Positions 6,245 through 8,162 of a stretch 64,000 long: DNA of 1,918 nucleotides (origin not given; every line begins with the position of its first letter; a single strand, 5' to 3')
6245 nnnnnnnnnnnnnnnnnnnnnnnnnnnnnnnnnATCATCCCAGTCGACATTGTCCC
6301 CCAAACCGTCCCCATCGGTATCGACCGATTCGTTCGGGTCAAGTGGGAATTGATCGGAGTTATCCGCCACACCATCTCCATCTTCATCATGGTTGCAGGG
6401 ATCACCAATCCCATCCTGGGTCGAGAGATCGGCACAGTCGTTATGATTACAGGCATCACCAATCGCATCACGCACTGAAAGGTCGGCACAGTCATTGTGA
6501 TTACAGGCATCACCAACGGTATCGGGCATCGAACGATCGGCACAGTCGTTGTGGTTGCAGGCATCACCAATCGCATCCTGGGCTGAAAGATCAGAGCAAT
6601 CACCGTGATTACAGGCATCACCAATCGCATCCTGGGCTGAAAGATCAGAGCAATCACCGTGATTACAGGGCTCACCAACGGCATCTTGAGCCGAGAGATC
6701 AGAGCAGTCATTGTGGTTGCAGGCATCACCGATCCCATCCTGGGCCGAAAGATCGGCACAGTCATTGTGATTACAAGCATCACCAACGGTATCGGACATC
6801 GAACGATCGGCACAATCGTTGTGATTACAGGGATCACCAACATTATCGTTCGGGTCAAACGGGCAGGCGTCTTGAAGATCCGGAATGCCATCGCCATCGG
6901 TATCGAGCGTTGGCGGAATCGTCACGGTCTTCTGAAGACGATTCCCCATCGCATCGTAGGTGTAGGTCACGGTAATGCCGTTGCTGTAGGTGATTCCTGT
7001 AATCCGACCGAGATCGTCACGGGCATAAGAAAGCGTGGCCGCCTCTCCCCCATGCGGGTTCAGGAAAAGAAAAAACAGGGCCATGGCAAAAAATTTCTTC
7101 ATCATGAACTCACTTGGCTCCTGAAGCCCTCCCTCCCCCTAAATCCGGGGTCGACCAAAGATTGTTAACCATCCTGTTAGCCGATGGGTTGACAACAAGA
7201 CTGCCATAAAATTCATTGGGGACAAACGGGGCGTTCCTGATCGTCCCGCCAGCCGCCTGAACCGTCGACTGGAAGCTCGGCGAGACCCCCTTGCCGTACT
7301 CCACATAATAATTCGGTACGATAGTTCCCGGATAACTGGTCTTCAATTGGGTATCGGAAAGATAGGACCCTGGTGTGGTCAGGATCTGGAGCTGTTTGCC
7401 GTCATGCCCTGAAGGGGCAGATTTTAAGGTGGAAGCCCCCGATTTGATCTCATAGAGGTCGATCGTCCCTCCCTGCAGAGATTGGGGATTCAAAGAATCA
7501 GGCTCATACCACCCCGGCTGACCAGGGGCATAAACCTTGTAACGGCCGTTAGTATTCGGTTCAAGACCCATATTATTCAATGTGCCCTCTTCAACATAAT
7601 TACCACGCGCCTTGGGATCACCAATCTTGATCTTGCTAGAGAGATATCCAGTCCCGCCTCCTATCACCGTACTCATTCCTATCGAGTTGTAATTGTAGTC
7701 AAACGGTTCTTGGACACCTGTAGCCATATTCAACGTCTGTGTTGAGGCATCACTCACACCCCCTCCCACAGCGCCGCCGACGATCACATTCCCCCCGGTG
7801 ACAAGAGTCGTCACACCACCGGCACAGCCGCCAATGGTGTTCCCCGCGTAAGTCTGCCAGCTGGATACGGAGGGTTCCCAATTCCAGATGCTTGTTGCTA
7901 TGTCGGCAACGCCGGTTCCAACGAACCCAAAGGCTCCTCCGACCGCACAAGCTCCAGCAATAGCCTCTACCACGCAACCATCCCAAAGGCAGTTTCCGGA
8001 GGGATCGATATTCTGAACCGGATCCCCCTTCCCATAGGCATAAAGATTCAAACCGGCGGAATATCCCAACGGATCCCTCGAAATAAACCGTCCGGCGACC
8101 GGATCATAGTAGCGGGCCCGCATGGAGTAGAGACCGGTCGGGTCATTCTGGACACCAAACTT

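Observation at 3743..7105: Translationally coupled partner made almost entirely of the same Asp/Cys 18-aa repeat, beginning with an orphan YD motif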

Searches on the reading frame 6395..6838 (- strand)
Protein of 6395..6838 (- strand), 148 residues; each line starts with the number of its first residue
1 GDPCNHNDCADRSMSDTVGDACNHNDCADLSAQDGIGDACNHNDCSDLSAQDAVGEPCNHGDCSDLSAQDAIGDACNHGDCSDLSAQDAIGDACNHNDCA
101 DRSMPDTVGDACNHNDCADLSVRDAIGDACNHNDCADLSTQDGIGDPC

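Call 21: search_protein_families(library=pfam, proteins=[window:6395-6838:-], max_evalue=10)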
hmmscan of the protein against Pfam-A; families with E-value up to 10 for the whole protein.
seq(148 aa): 3 families
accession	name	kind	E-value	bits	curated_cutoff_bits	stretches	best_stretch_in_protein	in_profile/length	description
PF02891.26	zf-MIZ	-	4e-06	27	33.5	3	19-31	18-30/50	MIZ/SP-RING zinc finger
PF07983.18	X8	-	0.0072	17.4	25.7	2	8-35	8-35/76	X8 domain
PF11637.13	UvsW-1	-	0.54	10.8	25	1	113-126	27-40/56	UvsW.1 domain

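Call 81: search_protein_families(library=ncbifam, proteins=[window:6395-6838:-], max_evalue=10)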
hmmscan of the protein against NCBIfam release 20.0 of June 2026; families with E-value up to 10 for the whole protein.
seq(148 aa): 1 family
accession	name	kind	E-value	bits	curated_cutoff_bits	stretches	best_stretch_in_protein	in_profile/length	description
NF038330.1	adhesin_SclA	exception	0.13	11.8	400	1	31-104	171-244/405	LPXTG-anchored collagen-like adhesin Scl1/SclA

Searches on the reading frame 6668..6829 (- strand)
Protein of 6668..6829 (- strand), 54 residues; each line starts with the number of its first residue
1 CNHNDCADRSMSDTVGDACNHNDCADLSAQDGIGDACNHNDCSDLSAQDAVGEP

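Call 28: find_homologous_proteins(query=A2, max_evalue=0.001)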
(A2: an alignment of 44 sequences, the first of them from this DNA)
Query A2 (44 sequences): 339 candidates shared short words with the query, none scored E <= 0.001.
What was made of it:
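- Tried and rejected: That search was wasted (call 28).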

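Call 75: search_solved_structures(query=A2, max_evalue=10, show_alignments=2)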
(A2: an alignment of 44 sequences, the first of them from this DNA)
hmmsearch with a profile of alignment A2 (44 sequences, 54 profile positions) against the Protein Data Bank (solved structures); distinct sequences matched with E-value up to 10: 12.
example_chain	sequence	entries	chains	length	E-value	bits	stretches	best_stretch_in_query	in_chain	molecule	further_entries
9d1m_A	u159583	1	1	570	2.2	11.2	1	12-47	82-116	Carboxylic ester hydrolase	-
9d1l_A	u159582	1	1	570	2.2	11.2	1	12-47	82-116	Carboxylic ester hydrolase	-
9d1n_A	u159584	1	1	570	2.2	11.2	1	12-47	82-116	Carboxylic ester hydrolase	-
4fnm_A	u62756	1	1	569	2.4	11.1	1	12-47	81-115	E3 alpha-esterase-7 carboxylesterase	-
4fng_A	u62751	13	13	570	2.4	11.1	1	12-47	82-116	E3 alpha-esterase-7 caboxylesterase | E3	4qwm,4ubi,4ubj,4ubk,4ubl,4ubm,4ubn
9d1o_A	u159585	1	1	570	2.4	11.1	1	12-47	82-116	Carboxylic ester hydrolase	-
5ivk_A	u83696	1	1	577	2.4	11.1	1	12-47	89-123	Carboxylic ester hydrolase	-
9d1s_A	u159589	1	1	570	2.8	10.8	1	12-47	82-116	Carboxylic ester hydrolase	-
9d1r_A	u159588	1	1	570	2.9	10.8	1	12-47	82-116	Carboxylic ester hydrolase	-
9d1p_A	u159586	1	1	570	2.9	10.8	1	12-47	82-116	Carboxylic ester hydrolase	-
9d1q_A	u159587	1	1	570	2.9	10.8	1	12-47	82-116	Carboxylic ester hydrolase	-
9d1t_A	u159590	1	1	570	2.9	10.8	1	12-47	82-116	Carboxylic ester hydrolase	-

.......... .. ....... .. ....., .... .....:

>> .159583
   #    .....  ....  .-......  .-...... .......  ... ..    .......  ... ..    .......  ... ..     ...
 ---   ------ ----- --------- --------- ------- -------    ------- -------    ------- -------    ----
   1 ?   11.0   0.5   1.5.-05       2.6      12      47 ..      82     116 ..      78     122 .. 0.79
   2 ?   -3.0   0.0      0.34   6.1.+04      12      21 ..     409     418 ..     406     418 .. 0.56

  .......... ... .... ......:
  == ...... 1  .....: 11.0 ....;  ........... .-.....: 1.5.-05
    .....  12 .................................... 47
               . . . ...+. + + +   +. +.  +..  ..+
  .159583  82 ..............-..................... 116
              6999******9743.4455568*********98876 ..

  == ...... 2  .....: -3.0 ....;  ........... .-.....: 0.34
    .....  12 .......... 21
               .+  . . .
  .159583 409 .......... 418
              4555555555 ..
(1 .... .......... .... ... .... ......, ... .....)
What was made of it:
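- On Thrombospondin type 3 repeat (PF02412 / PF18884): The unit profile finds no thrombospondin in the PDB; the best E-value is 2.2, to esterases (call 75).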

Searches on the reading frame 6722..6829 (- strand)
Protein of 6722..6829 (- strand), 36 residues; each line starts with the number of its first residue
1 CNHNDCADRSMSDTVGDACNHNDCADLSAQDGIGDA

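Call 30: search_protein_representatives(alignment_id=A1)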
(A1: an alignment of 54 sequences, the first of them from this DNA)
Query: 54 sequences, 36 profile positions. Proteins with E-value up to 0.001 (for the whole library): 15; up to 1e-10: 10; up to 1e-30: 5. The best 15 are listed.
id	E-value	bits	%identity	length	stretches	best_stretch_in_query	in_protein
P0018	1.7e-97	334.7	-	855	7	1-36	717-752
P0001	8.8e-78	271.7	-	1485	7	1-36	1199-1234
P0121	1.8e-70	248.2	-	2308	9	1-36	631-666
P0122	4.0e-50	183.2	-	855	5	1-36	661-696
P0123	6.0e-32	125.0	-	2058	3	1-36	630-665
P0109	1.2e-24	101.6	-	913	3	1-36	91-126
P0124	5.0e-14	67.7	-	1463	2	6-35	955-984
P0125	1.2e-12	63.3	-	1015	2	6-36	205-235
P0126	4.5e-11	58.2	-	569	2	6-36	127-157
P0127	4.6e-11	58.2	-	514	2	6-36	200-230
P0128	3.6e-09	52.1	-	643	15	11-20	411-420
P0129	4.7e-09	51.8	-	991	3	11-36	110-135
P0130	5.1e-06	42.0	-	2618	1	6-33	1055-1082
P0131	1.2e-04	37.6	-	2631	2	6-35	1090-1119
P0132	3.5e-04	36.2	-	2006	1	2-36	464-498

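Call 34: find_encoding_contigs(protein=P0123, flank=10000, max_places=6)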
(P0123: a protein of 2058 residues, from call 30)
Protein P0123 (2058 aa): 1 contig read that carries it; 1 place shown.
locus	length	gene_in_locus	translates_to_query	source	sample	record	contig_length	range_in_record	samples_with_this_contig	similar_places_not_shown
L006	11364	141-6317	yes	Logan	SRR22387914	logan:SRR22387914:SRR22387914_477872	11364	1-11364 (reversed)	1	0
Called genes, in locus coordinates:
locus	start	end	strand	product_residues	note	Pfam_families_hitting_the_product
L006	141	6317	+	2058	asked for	PF13620:CarboxypepD_reg, PF13715:CarbopepD_reg_2, PF16158:N_BRCA1_IG, PF10342:Kre9_KNH, PF07705:CARDB (weak), PF20148:DUF6531, PF25023:TEN_YD-shell, PF25023:TEN_YD-shell, +3 more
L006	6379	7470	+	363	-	-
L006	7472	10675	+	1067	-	PF05593:RHS_repeat (weak), PF00400:WD40 (faint), PF17164:DUF5122, PF02412:TSP_3 (faint), PF05345:He_PIG, PF17963:Big_9 (weak), PF17164:DUF5122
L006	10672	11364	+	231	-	?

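Call 39: search_protein_families(library=ncbifam, proteins=[P0122, P0125], max_evalue=0.01)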
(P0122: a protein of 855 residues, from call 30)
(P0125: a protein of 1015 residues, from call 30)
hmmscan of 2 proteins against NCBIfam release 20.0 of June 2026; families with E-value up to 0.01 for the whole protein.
P0122 (855 aa): 2 families
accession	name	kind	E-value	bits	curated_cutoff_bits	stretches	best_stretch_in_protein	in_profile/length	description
NF050060.1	e_nPHAscl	equivalog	6.1e-08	32.2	450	1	334-412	110-187/345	extracellular native short-chain-length polyhydroxyalkanoate depolymerase PhaZ7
NF011457.0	PRK14875.1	equivalog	1e-05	24.7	307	1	345-400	182-235/372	acetoin dehydrogenase dihydrolipoyllysine-residue acetyltransferase subunit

P0125 (1015 aa): 0 families

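Call 92: search_protein_families(library=pfam, proteins=[L006:7472-10672:+], max_evalue=0.001)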
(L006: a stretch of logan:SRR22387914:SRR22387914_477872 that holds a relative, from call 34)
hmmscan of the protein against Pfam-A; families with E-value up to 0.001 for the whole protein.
L006:7472-10672:+ (1067 aa): 6 families
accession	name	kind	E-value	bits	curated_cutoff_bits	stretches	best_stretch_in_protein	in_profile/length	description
PF17164.10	DUF5122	-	1.6e-117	383.8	27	14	218-252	1-36/36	Domain of unknown function (DUF5122) beta-propeller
PF05345.18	He_PIG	-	4.6e-11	43.5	24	1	549-634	1-95/96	Putative Ig domain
PF00400.38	WD40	-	4e-07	30.7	27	0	1022-1050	2-30/39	WD domain, G-beta repeat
PF05593.20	RHS_repeat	-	4.5e-07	30.6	22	1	29-58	1-30/38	RHS Repeat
PF02412.23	TSP_3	-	2.4e-06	27.5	25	0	515-547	1-33/36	Thrombospondin type 3 repeat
PF17963.7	Big_9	-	4.3e-06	28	23.6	1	547-633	1-89/89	Bacterial Ig domain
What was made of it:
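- The YD leader heads passengers of every kind (call 92).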

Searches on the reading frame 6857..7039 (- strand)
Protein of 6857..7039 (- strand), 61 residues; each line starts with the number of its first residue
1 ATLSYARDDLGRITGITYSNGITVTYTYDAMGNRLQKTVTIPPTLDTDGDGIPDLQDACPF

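Call 47: find_related_loci(query=A3, collection=metagenome_contigs, flank=10000)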
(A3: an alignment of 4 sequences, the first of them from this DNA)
Query A3 (61 aa) in metagenome_contigs; peptide patterns used: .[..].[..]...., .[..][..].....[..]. (x = any residue, [..] = any of these).
600 stretches matched a pattern (row limit reached: there are more); 147 encode a relative of the query (tblastn E <= 1e-3); the best 80 are kept; 79 distinct loci.
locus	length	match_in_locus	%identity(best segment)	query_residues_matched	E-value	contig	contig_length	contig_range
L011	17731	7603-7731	56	3-45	1e-10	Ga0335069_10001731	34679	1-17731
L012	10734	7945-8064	55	3-42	5e-10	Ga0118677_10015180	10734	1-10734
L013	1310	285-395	59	3-39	1e-9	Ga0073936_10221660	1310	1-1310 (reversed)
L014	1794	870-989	50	3-42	2e-9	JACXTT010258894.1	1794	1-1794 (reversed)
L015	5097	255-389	49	5-49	3e-9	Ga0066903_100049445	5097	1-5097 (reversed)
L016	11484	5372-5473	65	2-34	8e-9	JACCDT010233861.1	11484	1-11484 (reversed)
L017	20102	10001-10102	65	2-34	9e-9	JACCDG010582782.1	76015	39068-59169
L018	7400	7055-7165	54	2-38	1e-8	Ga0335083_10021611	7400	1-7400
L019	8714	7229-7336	56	3-38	1e-8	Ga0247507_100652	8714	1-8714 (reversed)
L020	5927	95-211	56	2-40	1e-8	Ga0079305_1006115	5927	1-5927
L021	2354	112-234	51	2-42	2e-8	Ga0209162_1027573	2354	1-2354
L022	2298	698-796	58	4-36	2e-8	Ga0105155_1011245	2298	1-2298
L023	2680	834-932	58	4-36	3e-8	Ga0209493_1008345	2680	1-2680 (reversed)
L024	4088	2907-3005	61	4-36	3e-8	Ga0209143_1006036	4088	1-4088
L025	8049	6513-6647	49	2-42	5e-8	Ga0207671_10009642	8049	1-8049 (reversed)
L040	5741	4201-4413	37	1-61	6e-7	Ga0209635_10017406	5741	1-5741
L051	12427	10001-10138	46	3-45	2e-6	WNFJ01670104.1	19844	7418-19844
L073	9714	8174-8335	41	4-57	7e-6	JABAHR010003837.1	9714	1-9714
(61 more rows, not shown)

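Call 92: search_protein_families(library=pfam, proteins=[L011:7477-8610:+, L012:7864-9990:+, L019:7133-8713:+, L040:4114-4560:+, L051:9881-12427:+, L073:8039-8809:+], max_evalue=0.001)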
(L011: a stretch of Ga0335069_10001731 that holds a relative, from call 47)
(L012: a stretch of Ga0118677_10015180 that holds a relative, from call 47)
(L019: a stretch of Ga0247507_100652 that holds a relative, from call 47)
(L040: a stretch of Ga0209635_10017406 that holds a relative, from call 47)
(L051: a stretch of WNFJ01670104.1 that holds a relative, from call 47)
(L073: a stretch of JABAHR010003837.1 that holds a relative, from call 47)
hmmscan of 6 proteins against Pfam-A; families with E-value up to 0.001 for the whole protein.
L011:7477-8610:+ (378 aa): 4 families
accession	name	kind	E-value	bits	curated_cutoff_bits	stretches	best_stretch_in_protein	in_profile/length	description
PF05593.20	RHS_repeat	-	4.8e-10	40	22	1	47-84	1-38/38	RHS Repeat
PF01391.23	Collagen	-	1.1e-08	35.1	27.2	1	106-162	3-59/60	Collagen triple helix repeat (20 copies)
PF05203.21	Hom_end_hint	-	2.4e-08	34.7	32.1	1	177-229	1-50/228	Hom_end-associated Hint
PF01079.26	Hint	-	0.00082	19.5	29.7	0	174-206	10-42/213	Hint module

L012:7864-9990:+ (709 aa): 4 families
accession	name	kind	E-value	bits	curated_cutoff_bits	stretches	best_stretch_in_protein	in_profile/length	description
PF07676.18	PD40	-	6.2e-21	74.3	20.9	2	351-381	4-33/38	WD40-like Beta Propeller Repeat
PF18998.6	Flg_new_2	-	8.3e-12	45.4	23.6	1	634-688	13-70/73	Divergent InlB B-repeat domain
PF05593.20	RHS_repeat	-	8.1e-09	36.1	22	2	32-62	1-31/38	RHS Repeat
PF00930.27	DPPIV_N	-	1.1e-06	28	22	0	334-406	21-82/354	Dipeptidyl peptidase IV (DPP IV) N-terminal region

L019:7133-8713:+ (527 aa): 2 families
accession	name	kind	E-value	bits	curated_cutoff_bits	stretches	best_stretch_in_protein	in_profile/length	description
PF07581.17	Glug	-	1.4e-18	66.4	20.5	0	272-294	5-26/28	The GLUG motif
PF05593.20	RHS_repeat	-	1.5e-10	41.6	22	2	37-69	1-33/38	RHS Repeat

L040:4114-4560:+ (149 aa): 1 family
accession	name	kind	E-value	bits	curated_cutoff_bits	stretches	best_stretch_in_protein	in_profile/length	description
PF05593.20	RHS_repeat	-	1e-07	32.6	22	1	36-66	1-31/38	RHS Repeat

L051:9881-12427:+ (849 aa): 4 families
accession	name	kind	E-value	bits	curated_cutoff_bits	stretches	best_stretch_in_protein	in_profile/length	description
PF13205.12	Big_5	-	1.7e-56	189.8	23.6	5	709-811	1-105/105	Bacterial Ig-like domain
PF01833.30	TIG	-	1e-11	45.1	20.9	1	88-164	3-83/84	IPT/TIG domain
PF05593.20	RHS_repeat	-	3.3e-10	40.5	22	1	45-75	1-31/38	RHS Repeat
PF18884.5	TSP3_bac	-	0.00044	20.5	25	1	270-291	1-22/22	Bacterial TSP3 repeat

L073:8039-8809:+ (257 aa): 6 families
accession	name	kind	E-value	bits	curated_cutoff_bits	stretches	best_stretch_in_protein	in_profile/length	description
PF22544.2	HYDIN_VesB_CFA65-like_Ig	-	6.2e-11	42.9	25.5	1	89-190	1-97/100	HYDIN/CFA65/VesB-like, Ig-like domain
PF05593.20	RHS_repeat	-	1.1e-08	35.7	22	2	49-81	1-33/38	RHS Repeat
PF07610.17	DUF1573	-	8.4e-08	32.6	26.1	1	96-189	6-93/98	Protein of unknown function (DUF1573)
PF22073.2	Cep192_D4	-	2.7e-07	31.2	35.5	1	89-194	2-111/112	Cep192 domain 4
PF15780.11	ASH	-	7.2e-06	26.5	27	1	97-180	13-92/98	Abnormal spindle-like microcephaly-assoc'd, ASPM-SPD-2-Hydin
PF24798.1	Ig-CFAP74_4th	-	0.00028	21.4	28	1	97-178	5-81/95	CFAP74 forth Ig-like domain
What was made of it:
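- Their passengers differ widely: Collagen + Hint, PD40 propeller, GLUG, Big_5/TIG and Ig-like domains (call 92).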

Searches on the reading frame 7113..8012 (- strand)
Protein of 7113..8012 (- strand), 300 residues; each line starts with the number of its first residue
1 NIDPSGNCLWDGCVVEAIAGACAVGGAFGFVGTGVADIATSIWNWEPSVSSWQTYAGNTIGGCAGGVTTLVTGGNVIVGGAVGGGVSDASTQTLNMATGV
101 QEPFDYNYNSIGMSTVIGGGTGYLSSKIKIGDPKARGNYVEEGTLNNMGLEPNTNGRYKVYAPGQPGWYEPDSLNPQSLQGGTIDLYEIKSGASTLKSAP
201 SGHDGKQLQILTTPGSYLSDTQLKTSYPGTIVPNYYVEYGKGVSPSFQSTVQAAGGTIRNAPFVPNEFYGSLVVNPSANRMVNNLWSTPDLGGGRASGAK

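Call 60: search_protein_families(library=pfam, proteins=[window:7113-8012:-], max_evalue=1)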
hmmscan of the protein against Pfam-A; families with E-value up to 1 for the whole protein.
seq(300 aa): 0 families

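Call 61: search_solved_structures(query=window:7113-8012:-, max_evalue=1)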
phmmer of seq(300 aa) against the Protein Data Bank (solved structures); distinct sequences matched with E-value up to 1: 2.
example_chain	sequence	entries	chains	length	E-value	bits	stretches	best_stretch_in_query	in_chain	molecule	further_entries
5it7_rr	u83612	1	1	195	0.12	14.7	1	75-159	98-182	60S acidic ribosomal protein P0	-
6uz7_Br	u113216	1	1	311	0.3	13.5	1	75-164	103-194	60S acidic ribosomal protein P0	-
